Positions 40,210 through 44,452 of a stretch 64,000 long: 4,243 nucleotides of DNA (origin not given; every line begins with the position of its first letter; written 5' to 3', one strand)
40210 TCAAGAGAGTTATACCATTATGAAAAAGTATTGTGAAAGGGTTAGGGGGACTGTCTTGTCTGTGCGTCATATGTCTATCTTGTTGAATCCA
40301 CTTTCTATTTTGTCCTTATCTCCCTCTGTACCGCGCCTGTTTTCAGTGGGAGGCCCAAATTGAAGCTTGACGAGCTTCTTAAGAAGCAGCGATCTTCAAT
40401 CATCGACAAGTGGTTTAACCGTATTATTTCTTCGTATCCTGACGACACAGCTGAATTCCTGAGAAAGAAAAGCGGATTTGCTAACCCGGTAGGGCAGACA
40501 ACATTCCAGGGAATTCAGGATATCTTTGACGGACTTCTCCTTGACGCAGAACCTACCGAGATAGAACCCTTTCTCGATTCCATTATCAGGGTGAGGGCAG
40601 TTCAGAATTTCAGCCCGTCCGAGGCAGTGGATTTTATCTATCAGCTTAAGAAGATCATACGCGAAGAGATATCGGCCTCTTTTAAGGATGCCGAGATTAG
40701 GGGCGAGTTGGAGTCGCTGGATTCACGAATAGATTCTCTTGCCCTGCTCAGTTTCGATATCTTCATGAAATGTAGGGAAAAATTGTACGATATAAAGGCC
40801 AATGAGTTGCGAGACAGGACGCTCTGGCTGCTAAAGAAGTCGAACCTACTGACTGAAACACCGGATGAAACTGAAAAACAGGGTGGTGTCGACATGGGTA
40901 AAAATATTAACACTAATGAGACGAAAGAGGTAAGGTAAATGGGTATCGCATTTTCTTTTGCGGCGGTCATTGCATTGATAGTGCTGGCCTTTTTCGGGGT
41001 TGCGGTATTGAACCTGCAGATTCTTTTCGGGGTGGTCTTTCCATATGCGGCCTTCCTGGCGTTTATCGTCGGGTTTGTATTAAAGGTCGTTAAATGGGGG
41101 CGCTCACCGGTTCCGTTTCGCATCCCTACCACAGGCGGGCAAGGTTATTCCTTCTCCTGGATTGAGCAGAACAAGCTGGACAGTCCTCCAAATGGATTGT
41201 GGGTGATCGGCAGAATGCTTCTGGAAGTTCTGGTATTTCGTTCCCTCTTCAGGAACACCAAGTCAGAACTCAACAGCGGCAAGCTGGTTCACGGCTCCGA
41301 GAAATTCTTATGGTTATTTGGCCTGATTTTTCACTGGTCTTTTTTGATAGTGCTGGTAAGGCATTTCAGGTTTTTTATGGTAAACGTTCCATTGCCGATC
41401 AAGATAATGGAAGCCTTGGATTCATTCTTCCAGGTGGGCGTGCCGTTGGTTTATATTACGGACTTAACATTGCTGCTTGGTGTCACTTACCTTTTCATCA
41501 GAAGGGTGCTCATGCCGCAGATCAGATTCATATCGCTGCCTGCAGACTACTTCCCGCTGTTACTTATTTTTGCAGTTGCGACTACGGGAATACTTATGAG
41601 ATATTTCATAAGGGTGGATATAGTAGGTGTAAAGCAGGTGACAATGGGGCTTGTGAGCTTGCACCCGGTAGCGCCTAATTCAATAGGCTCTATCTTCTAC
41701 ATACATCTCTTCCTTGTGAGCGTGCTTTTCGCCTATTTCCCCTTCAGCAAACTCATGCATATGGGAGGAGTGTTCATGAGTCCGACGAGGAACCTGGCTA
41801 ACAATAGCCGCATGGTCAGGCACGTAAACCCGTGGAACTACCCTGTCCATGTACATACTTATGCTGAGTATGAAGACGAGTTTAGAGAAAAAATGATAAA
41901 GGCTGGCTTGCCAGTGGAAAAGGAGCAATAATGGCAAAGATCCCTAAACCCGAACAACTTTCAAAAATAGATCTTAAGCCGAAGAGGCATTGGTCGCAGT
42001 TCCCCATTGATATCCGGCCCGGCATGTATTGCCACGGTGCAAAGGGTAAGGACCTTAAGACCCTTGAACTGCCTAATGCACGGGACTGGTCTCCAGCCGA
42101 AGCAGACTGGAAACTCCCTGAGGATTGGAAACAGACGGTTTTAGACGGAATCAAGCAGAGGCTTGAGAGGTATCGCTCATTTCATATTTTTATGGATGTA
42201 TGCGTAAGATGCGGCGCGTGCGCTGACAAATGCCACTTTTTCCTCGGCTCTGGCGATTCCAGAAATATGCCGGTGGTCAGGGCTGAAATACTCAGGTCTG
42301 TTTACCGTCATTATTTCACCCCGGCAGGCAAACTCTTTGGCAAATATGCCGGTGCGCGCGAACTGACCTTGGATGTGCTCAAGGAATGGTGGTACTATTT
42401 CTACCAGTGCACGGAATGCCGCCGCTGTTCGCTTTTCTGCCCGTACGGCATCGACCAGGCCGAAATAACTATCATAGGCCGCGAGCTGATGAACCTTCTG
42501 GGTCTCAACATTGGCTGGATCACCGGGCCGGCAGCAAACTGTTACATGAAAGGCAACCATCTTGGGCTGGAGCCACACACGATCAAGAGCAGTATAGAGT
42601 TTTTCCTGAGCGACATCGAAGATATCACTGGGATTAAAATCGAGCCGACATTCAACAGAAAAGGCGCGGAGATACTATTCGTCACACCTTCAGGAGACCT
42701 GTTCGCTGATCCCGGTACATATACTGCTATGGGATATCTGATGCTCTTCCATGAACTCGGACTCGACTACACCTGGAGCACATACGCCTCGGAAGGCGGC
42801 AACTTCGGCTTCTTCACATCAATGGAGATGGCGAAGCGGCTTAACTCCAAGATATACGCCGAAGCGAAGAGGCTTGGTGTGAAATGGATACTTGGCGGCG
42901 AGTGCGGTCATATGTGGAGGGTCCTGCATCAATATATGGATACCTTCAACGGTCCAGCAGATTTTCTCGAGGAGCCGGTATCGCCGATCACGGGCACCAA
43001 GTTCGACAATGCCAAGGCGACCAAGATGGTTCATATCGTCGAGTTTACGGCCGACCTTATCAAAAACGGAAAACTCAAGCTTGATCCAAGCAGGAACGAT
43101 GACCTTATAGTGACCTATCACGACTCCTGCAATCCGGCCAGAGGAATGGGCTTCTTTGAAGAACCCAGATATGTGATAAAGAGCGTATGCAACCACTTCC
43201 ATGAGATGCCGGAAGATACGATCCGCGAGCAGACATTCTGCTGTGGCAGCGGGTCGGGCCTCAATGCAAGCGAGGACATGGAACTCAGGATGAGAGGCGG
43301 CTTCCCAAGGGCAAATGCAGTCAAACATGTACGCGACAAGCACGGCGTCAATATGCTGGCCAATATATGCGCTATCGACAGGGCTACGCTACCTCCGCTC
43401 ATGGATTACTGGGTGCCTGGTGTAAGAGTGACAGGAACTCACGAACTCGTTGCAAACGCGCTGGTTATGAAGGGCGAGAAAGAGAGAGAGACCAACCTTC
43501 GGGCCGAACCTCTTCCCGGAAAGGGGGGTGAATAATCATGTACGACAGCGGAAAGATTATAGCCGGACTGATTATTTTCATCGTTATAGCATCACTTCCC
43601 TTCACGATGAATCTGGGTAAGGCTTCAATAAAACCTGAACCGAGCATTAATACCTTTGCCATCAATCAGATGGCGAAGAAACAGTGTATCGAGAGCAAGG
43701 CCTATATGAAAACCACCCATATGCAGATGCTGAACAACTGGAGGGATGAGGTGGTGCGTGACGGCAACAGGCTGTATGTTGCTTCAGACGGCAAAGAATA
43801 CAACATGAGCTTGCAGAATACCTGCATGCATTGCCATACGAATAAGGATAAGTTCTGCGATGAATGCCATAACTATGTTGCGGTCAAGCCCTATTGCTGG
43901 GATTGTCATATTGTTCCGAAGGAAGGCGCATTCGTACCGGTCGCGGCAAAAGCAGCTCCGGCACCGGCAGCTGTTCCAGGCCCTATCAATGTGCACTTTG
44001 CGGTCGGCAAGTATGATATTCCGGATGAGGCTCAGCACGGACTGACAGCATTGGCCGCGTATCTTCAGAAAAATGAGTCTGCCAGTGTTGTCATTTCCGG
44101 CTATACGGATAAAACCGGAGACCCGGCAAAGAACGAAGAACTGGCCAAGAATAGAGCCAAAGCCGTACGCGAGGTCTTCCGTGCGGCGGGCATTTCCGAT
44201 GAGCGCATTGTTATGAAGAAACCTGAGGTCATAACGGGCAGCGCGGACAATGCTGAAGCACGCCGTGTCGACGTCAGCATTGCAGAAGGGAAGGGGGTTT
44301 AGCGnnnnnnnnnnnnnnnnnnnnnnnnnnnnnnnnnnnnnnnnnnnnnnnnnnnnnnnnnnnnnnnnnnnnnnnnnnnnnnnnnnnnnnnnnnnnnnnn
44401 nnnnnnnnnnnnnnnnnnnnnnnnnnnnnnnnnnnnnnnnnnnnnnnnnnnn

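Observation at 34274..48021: dsr locus combining reductive-type markers (dsrD, dsrT-position gene) with oxidative-type dsrEFH-like genes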

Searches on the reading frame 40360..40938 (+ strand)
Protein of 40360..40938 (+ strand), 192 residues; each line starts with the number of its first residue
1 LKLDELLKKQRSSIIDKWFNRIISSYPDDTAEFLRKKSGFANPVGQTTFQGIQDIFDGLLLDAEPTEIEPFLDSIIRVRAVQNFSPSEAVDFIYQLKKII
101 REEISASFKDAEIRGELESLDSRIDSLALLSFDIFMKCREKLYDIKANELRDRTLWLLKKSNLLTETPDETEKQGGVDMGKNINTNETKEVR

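Call 3: search_protein_families(library=pfam, proteins=[window:40360-40938:+], max_evalue=0.01)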
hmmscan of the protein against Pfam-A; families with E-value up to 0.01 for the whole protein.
window:40360-40938:+ (192 aa): 1 family
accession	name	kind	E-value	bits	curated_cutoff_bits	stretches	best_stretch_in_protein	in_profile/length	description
PF14361.12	RsbRD_N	-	1.3e-20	74.4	24.3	1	3-104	1-103/104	RsbT co-antagonist protein rsbRD N-terminal domain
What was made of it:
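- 40360..40938 (+): dsrT (RsbRD_N domain protein). PF14361 74 bits (call 3).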

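Call 5: search_protein_families(library=ncbifam, proteins=[window:40360-40938:+], max_evalue=0.01)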
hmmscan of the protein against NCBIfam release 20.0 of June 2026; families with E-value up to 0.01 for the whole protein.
window:40360-40938:+ (192 aa): 0 families

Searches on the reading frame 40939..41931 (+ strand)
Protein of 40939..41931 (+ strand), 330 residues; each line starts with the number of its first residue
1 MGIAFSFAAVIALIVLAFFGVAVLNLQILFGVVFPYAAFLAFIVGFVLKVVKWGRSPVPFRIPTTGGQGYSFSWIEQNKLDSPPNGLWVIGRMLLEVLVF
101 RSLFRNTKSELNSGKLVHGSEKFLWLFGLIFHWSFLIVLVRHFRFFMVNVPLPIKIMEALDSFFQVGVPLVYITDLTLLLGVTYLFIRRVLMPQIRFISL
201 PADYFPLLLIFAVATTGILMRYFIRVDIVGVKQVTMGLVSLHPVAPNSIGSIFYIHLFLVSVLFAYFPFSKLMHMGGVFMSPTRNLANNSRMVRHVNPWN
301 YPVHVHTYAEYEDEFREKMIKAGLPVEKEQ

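Call 3: search_protein_families(library=pfam, proteins=[window:40939-41931:+], max_evalue=0.01)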
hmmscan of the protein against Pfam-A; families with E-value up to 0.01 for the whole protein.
window:40939-41931:+ (330 aa): 1 family
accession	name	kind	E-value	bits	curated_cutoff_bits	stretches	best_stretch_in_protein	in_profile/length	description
PF02665.19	Nitrate_red_gam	-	2.6e-13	50.5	22.9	1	105-275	27-199/217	Nitrate reductase gamma subunit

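Call 5: search_protein_families(library=ncbifam, proteins=[window:40939-41931:+], max_evalue=0.01)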
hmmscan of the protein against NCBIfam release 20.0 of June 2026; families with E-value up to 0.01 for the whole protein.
window:40939-41931:+ (330 aa): 4 families
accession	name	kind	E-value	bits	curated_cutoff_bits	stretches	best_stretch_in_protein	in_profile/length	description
NF038037.1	cytob_DsrM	equivalog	1.4e-158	527.2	300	1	10-328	1-320/320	sulfate reduction electron transfer complex DsrMKJOP subunit DsrM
TIGR00351.1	narI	equivalog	1.3e-06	28.5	105.55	1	123-294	47-222/225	respiratory nitrate reductase subunit gamma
NF038018.1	qmoC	equivalog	7.5e-05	22.3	300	1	130-275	226-351/360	quinone-interacting membrane-bound oxidoreductase complex subunit QmoC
NF045723.1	memb_anch_TmcC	equivalog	0.0049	16.4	240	0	163-221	105-163/218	TmcC family electron transfer complex membrane anchor subunit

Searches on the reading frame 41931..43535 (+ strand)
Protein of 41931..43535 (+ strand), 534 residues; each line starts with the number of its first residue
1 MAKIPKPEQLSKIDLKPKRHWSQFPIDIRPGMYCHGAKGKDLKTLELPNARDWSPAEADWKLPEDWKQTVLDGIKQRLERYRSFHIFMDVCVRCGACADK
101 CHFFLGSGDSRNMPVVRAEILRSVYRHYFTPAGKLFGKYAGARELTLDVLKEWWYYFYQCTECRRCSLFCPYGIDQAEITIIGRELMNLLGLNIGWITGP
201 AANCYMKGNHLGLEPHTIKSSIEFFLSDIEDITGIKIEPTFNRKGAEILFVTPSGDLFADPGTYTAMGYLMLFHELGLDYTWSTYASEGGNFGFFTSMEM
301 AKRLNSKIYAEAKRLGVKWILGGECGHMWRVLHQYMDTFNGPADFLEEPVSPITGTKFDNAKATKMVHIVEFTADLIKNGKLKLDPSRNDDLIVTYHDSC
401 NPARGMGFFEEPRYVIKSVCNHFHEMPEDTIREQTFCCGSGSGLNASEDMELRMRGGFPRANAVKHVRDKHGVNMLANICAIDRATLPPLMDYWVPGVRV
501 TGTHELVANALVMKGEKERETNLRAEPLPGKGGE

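Call 3: search_protein_families(library=pfam, proteins=[window:41931-43535:+], max_evalue=0.01)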
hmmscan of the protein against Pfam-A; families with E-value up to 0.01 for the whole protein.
window:41931-43535:+ (534 aa): 11 families
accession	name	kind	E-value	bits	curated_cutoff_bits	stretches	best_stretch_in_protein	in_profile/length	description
PF13183.11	Fer4_8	-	4.3e-11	43.6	27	1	88-174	2-68/68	4Fe-4S dicluster domain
PF13534.11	Fer4_17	-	1.7e-07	32.1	22.2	1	91-175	2-61/61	4Fe-4S dicluster domain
PF13237.11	Fer4_10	-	2.3e-06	27.9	25.5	0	159-173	8-23/53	4Fe-4S dicluster domain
PF12797.12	Fer4_2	-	3.2e-05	24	24.5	0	157-172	7-22/22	4Fe-4S binding domain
PF00037.32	Fer4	-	8.9e-05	22.6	21.1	0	86-101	3-18/24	4Fe-4S binding domain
PF02754.22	CCG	-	0.00013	22.4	20.6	1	394-454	1-57/85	Cysteine-rich domain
PF12838.12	Fer4_7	-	0.00017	22.4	27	1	91-174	2-52/52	4Fe-4S dicluster domain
PF13187.11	Fer4_9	-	0.00021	21.7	27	0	91-173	2-50/52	4Fe-4S dicluster domain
PF12800.12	Fer4_4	-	0.0003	21.3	24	0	89-102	2-15/17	4Fe-4S binding domain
PF12837.12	Fer4_6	-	0.00044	20.5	25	0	84-102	2-20/24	4Fe-4S binding domain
PF12798.12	Fer4_3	-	0.0066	17.6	27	0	160-174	1-15/15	4Fe-4S binding domain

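Call 5: search_protein_families(library=ncbifam, proteins=[window:41931-43535:+], max_evalue=0.01)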
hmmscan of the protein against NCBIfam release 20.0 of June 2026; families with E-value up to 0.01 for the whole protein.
window:41931-43535:+ (534 aa): 12 families
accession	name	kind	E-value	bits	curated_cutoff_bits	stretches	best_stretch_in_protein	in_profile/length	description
NF045796.1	DsrK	equivalog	5.7e-222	737.2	400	1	55-520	16-445/453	sulfate reduction electron transfer complex DsrMKJOP subunit DsrK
NF045724.1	ferredox_TmcB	equivalog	1.7e-40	138.9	735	1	80-478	32-395/430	electron transfer complex ferredoxin TmcB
NF045711.1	sulf_resp_HmcF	equivalog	4.1e-35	121.5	750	1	84-446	55-387/457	sulfate respiration complex iron-sulfur protein HmcF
NF004898.0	PRK06259.1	equivalog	2.2e-12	46.4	385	1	365-465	353-445/488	fumarate reductase (CoM/CoB) subunit TfrB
NF045670.1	quin_L_LdhH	equivalog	3.3e-12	45.5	800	1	363-441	573-644/706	L-lactate dehydrogenase (quinone) large subunit LdhH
NF008434.0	PRK11274.1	equivalog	0.0002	20.4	333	0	159-187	74-102/409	glycolate oxidase subunit GlcF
NF058577.1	FdxA_fam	equivalog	0.00046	20.3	65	1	84-101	31-48/52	4Fe-4S ferredoxin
NF040864.1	HgcB_ferredoxin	equivalog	0.0029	17.4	99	0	88-102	43-57/93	mercury methylation ferredoxin HgcB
TIGR04105.1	FeFe_hydrog_B1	subfamily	0.0039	15.9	450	0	81-104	180-203/462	monomeric [FeFe] hydrogenase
NF008369.0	PRK11168.1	equivalog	0.0042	16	278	0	159-184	59-84/401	anaerobic glycerol-3-phosphate dehydrogenase subunit C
NF011607.0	PRK15033.1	subfamily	0.0088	15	524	1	71-136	48-116/389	tricarballylate utilization 4Fe-4S protein TcuB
NF038196.1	ferrodoxin_EFR1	subfamily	0.0091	16.1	75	0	75-102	171-197/242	EFR1 family ferrodoxin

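Call 30: find_related_loci(query=window:41931-43535:+, collection=genome_contigs, flank=10000)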
Query window:41931-43535:+ (534 aa) in genome_contigs; peptide patterns used: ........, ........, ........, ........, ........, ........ (x = any residue, [..] = any of these).
599 stretches matched a pattern (row limit reached: there are more); 585 encode a relative of the query (tblastn E <= 1e-3); the best 80 are kept; 80 distinct loci.
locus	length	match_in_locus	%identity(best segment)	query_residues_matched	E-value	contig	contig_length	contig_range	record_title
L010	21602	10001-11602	99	1-534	0e+0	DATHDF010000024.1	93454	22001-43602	MAG TPA_asm: Dissulfurispiraceae bacterium isolate SMAG_U12386 k141_513605, whole genome shotgun sequence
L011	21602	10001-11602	97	1-534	0e+0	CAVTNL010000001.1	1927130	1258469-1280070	MAG: uncultured Nitrospiraceae bacterium isolate MFD04752.bin.2.24 genome assembly, contig: contig_11908, whole genome s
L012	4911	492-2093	95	1-534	0e+0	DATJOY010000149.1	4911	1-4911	MAG TPA_asm: Dissulfurispiraceae bacterium isolate SMAG_U14899 k141_1158495, whole genome shotgun sequence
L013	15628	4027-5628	95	1-534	0e+0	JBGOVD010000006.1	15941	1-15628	MAG: Dissulfurispiraceae bacterium isolate OBJ_0618_7090110_123 k141_11078926_length_15941_cov_20.1335, whole genome sho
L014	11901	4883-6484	95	1-534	0e+0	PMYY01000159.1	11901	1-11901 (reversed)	MAG: Nitrospiraceae bacterium isolate fen_1308 73.20110800_E2M.9_contig_2253, whole genome shotgun sequence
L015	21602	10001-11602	94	1-534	0e+0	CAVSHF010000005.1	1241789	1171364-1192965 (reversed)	MAG: uncultured Nitrospiraceae bacterium isolate MFD01476.bin.1.65 genome assembly, contig: contig_68, whole genome shot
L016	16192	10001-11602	84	2-534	0e+0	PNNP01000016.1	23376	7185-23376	MAG: Thermodesulfovibrio sp. isolate SW.3.61 SW_1001203_23376, whole genome shotgun sequence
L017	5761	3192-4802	84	1-534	0e+0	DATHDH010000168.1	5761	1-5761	MAG TPA_asm: Dissulfurispiraceae bacterium isolate SMAG_U12388 k141_1159878, whole genome shotgun sequence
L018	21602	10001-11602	83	1-533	0e+0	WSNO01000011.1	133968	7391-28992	MAG: Nitrospirae bacterium isolate X3_MaxBin.024 scaffold_318, whole genome shotgun sequence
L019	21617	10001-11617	83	1-534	0e+0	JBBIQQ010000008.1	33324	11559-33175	MAG: Nitrospirota bacterium isolate BQS170218_bin_33 NODE_608_length_33324_cov_4.221708, whole genome shotgun sequence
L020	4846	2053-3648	83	1-531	0e+0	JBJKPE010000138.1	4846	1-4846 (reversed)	MAG: Thermodesulfovibrionales bacterium isolate Bin_113 S1Ck127_2385749_flag_0_multi_28.0000_len_4846, whole genome shot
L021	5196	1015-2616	82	1-533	0e+0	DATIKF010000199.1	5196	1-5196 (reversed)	MAG TPA_asm: Dissulfurispiraceae bacterium isolate SMAG_U15711 k141_43151, whole genome shotgun sequence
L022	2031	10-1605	83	1-531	0e+0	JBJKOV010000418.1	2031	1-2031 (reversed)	MAG: Thermodesulfovibrionales bacterium isolate Bin_104 S1Ck127_1893422_flag_1_multi_1.0000_len_2031, whole genome shotg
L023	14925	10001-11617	82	1-534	0e+0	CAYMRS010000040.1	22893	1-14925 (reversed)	MAG TPA_asm: uncultured Nitrospiraceae bacterium isolate binchicken_co266_261 genome assembly, contig: NODE_3669_length_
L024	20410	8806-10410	81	1-534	0e+0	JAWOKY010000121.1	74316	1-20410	MAG: Thermodesulfovibrionales bacterium isolate bin_2_1 c_000016885467, whole genome shotgun sequence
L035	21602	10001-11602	79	1-533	0e+0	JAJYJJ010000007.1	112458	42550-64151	MAG: Nitrospirae bacterium isolate DBS2-1.bin158 NODE_283_length_112458_cov_4.713125, whole genome shotgun sequence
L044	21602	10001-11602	78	1-533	0e+0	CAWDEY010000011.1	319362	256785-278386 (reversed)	MAG: uncultured Nitrospira sp. isolate MFD05942.bin.3.80 genome assembly, contig: contig_25392, whole genome shotgun seq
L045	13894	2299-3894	81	1-531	0e+0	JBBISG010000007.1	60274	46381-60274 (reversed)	MAG: Nitrospirota bacterium isolate BQF270218_bin_368 NODE_356_length_60274_cov_3.04333, whole genome shotgun sequence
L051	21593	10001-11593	79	2-531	0e+0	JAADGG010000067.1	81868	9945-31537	MAG: Nitrospirota bacterium isolate M_MetaBat.107 contig-127_173, whole genome shotgun sequence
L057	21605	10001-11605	78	1-533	0e+0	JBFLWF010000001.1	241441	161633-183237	MAG: Nitrospirota bacterium isolate MAG025 MAG025_1, whole genome shotgun sequence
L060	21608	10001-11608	79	1-534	0e+0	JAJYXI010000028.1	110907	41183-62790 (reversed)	MAG: Nitrospirae bacterium isolate FK3.bin35 NODE_246_length_110907_cov_10.626656, whole genome shotgun sequence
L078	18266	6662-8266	78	1-533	0e+0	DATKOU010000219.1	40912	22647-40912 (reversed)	MAG TPA_asm: Thermodesulfovibrionales bacterium isolate SMAG_U14772 k141_4154797, whole genome shotgun sequence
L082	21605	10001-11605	78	1-533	0e+0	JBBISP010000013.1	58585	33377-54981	MAG: Nitrospirota bacterium isolate BQF170218_bin_376 NODE_368_length_58585_cov_48.203554, whole genome shotgun sequence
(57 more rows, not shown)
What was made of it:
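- The best DsrK match, at 99%, is Dissulfurispiraceae MAG SMAG_U12386 (call 30).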

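Call 70: search_protein_families(library=pfam, proteins=[L035:16495-17802:+, L051:17642-19000:+, L057:16687-18045:-, L060:15900-17207:-, L060:17201-18511:-, L078:14750-15994:+, L044:16129-16875:-, L044:16905-19028:-, L082:16535-17566:+, L045:10185-12590:-], max_evalue=0.001)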
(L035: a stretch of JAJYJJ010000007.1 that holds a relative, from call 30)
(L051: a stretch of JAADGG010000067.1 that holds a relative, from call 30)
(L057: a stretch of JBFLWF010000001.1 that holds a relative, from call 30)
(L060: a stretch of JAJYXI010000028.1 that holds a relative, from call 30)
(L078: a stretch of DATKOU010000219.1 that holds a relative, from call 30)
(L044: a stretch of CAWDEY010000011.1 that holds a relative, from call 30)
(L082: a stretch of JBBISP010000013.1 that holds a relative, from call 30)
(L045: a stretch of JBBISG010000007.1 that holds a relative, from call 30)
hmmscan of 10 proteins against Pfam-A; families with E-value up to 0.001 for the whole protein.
L035:16495-17802:+ (436 aa): 4 families
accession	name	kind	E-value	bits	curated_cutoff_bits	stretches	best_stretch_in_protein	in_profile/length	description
PF07228.17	SpoIIE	-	5.1e-45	154.2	25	1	248-433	2-191/192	Stage II sporulation protein E (SpoIIE)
PF01590.32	GAF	-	1.4e-15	58.5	22.4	1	43-183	4-133/133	GAF domain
PF13185.12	GAF_2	-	1.7e-15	57.9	28.6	1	39-184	2-136/136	GAF domain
PF13492.12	GAF_3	-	1.1e-09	39.2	27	1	45-185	6-129/129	GAF domain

L051:17642-19000:+ (453 aa): 1 family
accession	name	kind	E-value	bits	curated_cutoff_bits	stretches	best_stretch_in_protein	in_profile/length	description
PF02321.23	OEP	-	5.5e-45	153.9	22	2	54-235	1-187/187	Outer membrane efflux protein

L057:16687-18045:- (453 aa): 1 family
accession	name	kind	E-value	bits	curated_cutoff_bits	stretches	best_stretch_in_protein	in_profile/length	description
PF01964.24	ThiC_Rad_SAM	-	7.1e-183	608.6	25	1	22-439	1-418/420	Radical SAM ThiC family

L060:15900-17207:- (436 aa): 1 family
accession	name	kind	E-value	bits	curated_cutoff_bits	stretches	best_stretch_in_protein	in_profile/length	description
PF01964.24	ThiC_Rad_SAM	-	5.6e-184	612.2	25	1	5-422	1-418/420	Radical SAM ThiC family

L060:17201-18511:- (437 aa): 1 family
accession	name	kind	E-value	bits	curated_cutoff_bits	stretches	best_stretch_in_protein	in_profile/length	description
PF09825.15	BPL_N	-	1.2e-10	41.2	24.2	1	53-98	51-96/283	Biotin-protein ligase, N terminal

L078:14750-15994:+ (415 aa): 3 families
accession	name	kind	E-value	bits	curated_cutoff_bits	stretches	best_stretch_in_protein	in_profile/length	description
PF19583.5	ODP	-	4.8e-23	82.5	27.2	1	45-241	3-194/194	ODP family beta lactamase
PF00258.30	Flavodoxin_1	-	3.6e-13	50.3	25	1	269-400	1-142/143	Flavodoxin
PF00753.33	Lactamase_B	-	1.2e-05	25.8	22.7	1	74-175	36-149/196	Metallo-beta-lactamase superfamily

L044:16129-16875:- (249 aa): 1 family
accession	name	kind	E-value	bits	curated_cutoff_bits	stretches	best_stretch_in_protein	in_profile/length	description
PF03544.19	TonB_C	-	1.2e-15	58.2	24.6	1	174-245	2-79/79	Gram-negative bacterial TonB protein C-terminal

L044:16905-19028:- (708 aa): 2 families
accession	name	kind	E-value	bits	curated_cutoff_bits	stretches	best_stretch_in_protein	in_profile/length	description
PF00593.30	TonB_dep_Rec_b-barrel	-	1.1e-35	124.8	27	1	238-672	27-436/436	TonB dependent receptor-like, beta-barrel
PF07715.20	Plug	-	4.5e-21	75.8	23.9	1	93-202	3-107/107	TonB-dependent Receptor Plug Domain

L082:16535-17566:+ (344 aa): 5 families
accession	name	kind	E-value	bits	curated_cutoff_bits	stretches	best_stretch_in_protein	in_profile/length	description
PF06723.19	MreB_Mbl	-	2.2e-144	480.7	27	1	12-336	2-325/327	MreB/Mbl protein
PF00012.26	HSP70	-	5.1e-14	51.8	20.6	1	105-204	135-240/599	Hsp70 protein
PF00022.25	Actin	-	1.6e-11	43.9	27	1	33-201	27-190/410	Actin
PF14450.12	FtsA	-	2.9e-10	41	31.8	1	158-314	1-109/127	Cell division protein FtsA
PF11104.14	PilM_2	-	3.3e-08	33.3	27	0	156-229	181-250/340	Type IV pilus assembly protein PilM;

L045:10185-12590:- (802 aa): 2 families
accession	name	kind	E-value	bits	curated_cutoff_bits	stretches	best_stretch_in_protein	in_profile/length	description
PF00521.26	DNA_topoisoIV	-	1.2e-167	558.7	31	1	27-466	1-431/432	DNA gyrase/topoisomerase IV, subunit A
PF03989.18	DNA_gyraseA_C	-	3.3e-79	260.6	27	6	652-697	2-47/48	DNA gyrase C-terminal domain, beta-propeller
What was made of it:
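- The far-side neighbours vary (call 70).
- Tried and rejected: This probe is insensitive, so it was backed by Pfam scans of neighbouring genes (call 70).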

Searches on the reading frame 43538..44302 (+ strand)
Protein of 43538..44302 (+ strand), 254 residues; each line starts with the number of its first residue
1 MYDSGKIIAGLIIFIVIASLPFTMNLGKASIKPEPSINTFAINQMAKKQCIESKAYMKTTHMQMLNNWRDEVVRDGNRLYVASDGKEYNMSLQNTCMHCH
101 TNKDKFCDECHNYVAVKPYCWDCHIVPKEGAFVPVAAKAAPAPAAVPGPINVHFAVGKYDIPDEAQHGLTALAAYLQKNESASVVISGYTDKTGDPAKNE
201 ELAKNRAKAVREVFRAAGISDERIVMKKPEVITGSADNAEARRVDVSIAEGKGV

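Call 3: search_protein_families(library=pfam, proteins=[window:43538-44302:+], max_evalue=0.01)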
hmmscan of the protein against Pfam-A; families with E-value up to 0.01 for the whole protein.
window:43538-44302:+ (254 aa): 2 families
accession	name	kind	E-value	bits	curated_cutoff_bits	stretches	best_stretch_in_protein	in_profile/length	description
PF00691.25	OmpA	-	2.7e-15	57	27.2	1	154-226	2-76/98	OmpA family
PF05359.17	DUF748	-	0.0035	15.8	50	0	151-197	880-926/1037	Domain of Unknown Function (DUF748)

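Call 5: search_protein_families(library=ncbifam, proteins=[window:43538-44302:+], max_evalue=0.01)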
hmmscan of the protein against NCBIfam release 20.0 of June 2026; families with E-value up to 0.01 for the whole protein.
window:43538-44302:+ (254 aa): 24 families
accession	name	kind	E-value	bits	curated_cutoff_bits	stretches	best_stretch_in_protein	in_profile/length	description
NF038038.1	cytoc_DsrJ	equivalog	5.2e-55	185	100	1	1-124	1-121/121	sulfate reduction electron transfer complex DsrMKJOP subunit DsrJ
NF053611.1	YiaD_Gzip_OmpA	equivalog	7.3e-18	65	175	1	150-247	102-205/206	YiaD family glycine zipper/OmpA-like lipoprotein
NF053613.1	OMP_toxin_LptF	equivalog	3e-14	53.3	400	1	151-250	142-247/256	lipotoxin F family OmpA-related lipoprotein LptF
TIGR02802.1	Pal_lipo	equivalog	1.2e-12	47.8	125.35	1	152-226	2-76/104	peptidoglycan-associated lipoprotein Pal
NF053612.1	anchor_PA1041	equivalog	1.2e-10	41.8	250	1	150-228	131-209/236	PA1041 family peptidoglycan-binding anchor lipoprotein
NF008067.1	PRK10802.1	equivalog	1.3e-10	41.4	261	1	152-226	69-143/171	peptidoglycan-associated lipoprotein Pal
TIGR03789.1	pdsO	hypoth_equivalog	2.4e-10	40.5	152.2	1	150-226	139-215/243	sortase-associated OmpA-like protein PdsO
NF053585.1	OMP_LP_YfiB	equivalog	1.9e-09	37.6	128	1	152-227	58-133/163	outer membrane lipoprotein YfiB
NF047726.1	AutTranAdhPGAsTpgA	equivalog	4.8e-09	35.8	350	1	165-227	171-234/268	trimeric autotransporter adhesin/peptidogylcan-associated protein TpgA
NF045787.1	OmpABordt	equivalog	1.5e-08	34.6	200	1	133-246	68-187/194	outer membrane protein OmpA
NF008071.1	PRK10808.1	equivalog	1.3e-07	31.3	277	1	151-239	232-325/358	porin OmpA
NF052230.1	T9SS_PorE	exception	1.4e-07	30.1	600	1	151-226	516-591/648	PorE family type IX secretion system protein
NF053607.1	CHU_0125_OmpA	equivalog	3e-07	29.4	620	1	151-227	532-608/639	CHU_0125 family OmpA-like outer membrane integrity protein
NF047620.1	FlgprotMotYVib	equivalog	3.5e-07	30.1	400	1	153-227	164-239/271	flagellar protein MotY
NF006541.1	PRK09038.1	equivalog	9.2e-07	28.7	283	1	151-240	142-234/253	flagellar motor protein MotD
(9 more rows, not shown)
